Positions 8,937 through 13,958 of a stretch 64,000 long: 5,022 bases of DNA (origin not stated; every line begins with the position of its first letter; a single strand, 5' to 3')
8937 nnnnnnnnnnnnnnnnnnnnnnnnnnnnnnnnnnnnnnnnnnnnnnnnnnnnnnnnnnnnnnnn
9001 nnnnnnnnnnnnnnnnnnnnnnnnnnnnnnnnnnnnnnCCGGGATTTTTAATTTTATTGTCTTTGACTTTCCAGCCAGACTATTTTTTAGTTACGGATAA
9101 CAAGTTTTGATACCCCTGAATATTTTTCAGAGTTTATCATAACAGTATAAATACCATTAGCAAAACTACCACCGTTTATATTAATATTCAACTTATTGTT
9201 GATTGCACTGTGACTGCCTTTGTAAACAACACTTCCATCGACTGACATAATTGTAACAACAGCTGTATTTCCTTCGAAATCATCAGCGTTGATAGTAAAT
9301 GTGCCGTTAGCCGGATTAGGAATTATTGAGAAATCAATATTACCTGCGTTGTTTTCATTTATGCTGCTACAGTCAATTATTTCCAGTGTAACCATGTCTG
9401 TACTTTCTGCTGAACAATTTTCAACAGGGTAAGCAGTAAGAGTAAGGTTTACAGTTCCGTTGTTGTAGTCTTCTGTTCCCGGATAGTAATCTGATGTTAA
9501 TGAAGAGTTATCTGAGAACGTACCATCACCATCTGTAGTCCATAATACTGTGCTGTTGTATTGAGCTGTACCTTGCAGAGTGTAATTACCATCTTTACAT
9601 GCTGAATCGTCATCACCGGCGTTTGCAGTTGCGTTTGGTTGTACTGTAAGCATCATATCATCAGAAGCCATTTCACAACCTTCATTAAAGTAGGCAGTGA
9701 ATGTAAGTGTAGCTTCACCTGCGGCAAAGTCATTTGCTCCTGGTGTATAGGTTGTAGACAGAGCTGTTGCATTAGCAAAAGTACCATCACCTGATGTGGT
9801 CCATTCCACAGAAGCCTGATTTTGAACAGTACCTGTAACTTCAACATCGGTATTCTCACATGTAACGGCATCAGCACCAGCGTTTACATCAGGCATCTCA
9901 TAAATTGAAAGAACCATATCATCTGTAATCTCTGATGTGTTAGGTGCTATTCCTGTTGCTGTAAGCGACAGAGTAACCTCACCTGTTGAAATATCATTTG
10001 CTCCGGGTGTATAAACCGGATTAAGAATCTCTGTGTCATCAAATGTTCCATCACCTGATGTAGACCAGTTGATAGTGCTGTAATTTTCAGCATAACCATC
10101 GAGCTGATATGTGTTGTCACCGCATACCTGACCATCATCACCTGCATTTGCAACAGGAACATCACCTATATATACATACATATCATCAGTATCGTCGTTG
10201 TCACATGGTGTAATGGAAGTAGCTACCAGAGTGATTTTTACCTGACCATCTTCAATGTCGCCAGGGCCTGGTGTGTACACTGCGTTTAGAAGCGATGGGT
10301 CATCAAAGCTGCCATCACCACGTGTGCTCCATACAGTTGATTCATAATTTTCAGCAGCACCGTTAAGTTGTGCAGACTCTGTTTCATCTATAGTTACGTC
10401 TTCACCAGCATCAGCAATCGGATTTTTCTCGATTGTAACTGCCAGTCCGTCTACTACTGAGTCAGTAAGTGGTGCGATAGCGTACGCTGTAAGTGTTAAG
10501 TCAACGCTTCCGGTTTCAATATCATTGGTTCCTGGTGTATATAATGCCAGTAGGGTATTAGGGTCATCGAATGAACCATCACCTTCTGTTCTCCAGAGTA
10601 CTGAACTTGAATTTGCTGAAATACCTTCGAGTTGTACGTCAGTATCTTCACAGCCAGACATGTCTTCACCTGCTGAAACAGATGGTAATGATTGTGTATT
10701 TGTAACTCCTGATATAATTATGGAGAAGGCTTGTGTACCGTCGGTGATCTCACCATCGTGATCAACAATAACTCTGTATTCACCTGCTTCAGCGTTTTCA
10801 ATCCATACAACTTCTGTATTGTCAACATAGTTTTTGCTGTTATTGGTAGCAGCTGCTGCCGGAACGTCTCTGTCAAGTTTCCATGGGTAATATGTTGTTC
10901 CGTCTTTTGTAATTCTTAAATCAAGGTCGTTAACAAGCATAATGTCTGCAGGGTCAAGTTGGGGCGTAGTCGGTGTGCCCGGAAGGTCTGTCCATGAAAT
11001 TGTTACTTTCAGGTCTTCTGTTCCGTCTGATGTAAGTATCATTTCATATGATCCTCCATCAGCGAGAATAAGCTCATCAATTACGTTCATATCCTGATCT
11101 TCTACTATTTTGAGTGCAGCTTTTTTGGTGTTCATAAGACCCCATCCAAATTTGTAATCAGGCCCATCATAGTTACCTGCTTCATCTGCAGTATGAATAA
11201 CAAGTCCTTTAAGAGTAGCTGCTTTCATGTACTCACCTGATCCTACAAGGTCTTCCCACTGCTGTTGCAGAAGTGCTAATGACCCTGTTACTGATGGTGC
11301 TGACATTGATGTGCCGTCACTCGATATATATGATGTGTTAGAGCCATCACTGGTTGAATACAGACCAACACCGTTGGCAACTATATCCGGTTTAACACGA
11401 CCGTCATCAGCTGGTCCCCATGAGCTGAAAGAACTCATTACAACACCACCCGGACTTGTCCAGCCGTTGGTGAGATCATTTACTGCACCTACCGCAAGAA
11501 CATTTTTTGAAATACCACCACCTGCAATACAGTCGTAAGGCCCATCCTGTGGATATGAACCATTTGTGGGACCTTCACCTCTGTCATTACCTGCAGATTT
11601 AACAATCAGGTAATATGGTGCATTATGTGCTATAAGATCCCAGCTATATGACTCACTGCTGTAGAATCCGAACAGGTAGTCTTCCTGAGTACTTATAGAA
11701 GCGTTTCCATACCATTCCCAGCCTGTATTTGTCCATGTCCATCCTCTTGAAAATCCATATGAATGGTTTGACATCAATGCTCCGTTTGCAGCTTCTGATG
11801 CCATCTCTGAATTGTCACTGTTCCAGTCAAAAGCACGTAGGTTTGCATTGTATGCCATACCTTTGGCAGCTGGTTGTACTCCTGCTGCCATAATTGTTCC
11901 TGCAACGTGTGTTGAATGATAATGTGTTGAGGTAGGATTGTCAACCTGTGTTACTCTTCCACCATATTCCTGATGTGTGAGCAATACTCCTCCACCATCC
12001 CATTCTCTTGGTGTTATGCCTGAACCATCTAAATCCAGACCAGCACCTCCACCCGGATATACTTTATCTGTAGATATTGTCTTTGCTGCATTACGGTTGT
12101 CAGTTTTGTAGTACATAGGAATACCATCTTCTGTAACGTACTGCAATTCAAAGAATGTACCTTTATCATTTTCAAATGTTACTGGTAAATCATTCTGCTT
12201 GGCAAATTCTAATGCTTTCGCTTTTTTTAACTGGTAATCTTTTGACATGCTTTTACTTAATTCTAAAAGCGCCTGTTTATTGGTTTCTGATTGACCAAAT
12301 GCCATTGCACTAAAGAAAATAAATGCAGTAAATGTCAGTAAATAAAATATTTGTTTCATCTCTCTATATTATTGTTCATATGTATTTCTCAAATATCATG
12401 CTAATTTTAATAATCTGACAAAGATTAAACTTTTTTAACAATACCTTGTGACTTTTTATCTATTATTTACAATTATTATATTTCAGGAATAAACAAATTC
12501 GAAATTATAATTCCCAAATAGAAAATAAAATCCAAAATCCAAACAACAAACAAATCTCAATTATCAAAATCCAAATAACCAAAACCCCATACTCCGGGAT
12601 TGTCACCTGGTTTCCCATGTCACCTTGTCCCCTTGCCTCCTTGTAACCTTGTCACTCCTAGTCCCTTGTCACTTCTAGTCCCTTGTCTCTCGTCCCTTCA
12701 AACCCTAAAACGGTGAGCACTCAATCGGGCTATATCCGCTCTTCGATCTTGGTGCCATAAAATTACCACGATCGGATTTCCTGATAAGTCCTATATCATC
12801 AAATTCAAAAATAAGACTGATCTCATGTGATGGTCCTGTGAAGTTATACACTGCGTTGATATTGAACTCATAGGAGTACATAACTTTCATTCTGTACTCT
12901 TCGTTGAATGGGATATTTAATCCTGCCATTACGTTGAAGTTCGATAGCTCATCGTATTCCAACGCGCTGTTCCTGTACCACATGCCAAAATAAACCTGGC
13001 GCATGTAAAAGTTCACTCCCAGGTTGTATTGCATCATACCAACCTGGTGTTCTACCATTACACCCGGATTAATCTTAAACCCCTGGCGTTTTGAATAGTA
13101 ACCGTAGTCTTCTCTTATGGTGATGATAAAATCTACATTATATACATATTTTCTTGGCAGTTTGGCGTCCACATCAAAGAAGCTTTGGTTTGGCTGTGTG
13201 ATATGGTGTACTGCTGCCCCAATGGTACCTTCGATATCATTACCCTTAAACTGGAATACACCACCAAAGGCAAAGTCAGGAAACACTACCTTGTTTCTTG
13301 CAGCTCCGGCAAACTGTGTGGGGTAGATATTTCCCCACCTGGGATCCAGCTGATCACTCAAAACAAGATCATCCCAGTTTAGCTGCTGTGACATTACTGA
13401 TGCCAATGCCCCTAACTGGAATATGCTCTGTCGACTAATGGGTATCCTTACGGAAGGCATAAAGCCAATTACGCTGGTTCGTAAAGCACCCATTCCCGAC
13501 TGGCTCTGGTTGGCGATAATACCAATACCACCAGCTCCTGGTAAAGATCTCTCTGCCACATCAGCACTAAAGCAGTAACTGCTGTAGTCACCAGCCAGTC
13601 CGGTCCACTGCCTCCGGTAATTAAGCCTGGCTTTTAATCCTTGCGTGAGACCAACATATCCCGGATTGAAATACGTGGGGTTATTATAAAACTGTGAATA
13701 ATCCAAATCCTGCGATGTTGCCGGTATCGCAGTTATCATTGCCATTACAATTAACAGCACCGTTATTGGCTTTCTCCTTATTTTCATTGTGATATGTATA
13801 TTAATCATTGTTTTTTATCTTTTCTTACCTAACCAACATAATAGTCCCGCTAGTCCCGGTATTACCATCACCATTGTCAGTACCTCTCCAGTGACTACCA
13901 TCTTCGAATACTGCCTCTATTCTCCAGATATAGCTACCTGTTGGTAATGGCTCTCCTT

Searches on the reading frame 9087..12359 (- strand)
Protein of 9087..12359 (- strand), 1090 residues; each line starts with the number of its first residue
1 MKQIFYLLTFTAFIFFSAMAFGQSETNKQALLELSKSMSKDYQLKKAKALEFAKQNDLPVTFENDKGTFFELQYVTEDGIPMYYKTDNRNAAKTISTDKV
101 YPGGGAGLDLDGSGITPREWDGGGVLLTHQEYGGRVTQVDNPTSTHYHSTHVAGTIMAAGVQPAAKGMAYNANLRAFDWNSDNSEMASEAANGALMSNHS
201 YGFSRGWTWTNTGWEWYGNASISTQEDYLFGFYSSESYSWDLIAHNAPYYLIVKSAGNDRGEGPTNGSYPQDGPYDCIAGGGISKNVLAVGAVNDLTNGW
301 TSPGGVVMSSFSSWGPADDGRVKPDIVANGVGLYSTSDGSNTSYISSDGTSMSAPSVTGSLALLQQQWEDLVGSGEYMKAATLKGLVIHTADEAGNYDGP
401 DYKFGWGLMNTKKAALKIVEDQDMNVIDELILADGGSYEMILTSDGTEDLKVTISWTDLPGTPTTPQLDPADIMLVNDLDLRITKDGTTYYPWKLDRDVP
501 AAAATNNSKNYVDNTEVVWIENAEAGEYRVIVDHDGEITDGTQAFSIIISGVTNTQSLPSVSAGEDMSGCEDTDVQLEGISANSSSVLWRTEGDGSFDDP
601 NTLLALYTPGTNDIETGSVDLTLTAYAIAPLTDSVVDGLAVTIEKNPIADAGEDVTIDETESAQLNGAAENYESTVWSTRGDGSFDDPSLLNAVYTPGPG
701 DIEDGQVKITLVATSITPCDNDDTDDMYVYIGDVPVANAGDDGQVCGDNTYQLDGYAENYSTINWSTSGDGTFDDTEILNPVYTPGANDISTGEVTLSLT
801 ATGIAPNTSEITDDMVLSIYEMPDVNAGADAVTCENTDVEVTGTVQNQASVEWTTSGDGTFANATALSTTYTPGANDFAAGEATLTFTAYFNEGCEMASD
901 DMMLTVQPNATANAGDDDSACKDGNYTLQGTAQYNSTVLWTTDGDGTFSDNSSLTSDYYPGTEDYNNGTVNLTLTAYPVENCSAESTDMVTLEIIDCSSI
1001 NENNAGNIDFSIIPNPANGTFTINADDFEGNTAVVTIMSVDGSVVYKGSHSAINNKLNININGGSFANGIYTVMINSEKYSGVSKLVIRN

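Call 16: search_protein_families(library=pfam, proteins=[window:9087-12359:-], max_evalue=0.001)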
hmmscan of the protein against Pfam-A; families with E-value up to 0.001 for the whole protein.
window:9087-12359:- (1090 aa): 2 families
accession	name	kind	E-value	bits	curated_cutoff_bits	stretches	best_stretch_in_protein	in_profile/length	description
PF00082.27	Peptidase_S8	-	7.4e-32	111.2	21.8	1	138-407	46-288/288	Subtilase family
PF18962.6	Por_Secre_tail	-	4.3e-11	43.4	27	1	1012-1088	1-75/75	Secretion system C-terminal sorting domain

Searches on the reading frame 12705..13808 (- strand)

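Call 16: search_protein_families(library=pfam, proteins=[window:12705-13808:-], max_evalue=0.001)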
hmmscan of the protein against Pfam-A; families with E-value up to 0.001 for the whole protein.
window:12705-13808:- (367 aa): 1 family
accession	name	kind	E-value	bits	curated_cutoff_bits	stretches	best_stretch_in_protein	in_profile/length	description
PF11751.14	PorP_SprF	-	8.5e-41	140.7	22.3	1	32-334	4-273/273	Type IX secretion system membrane protein PorP/SprF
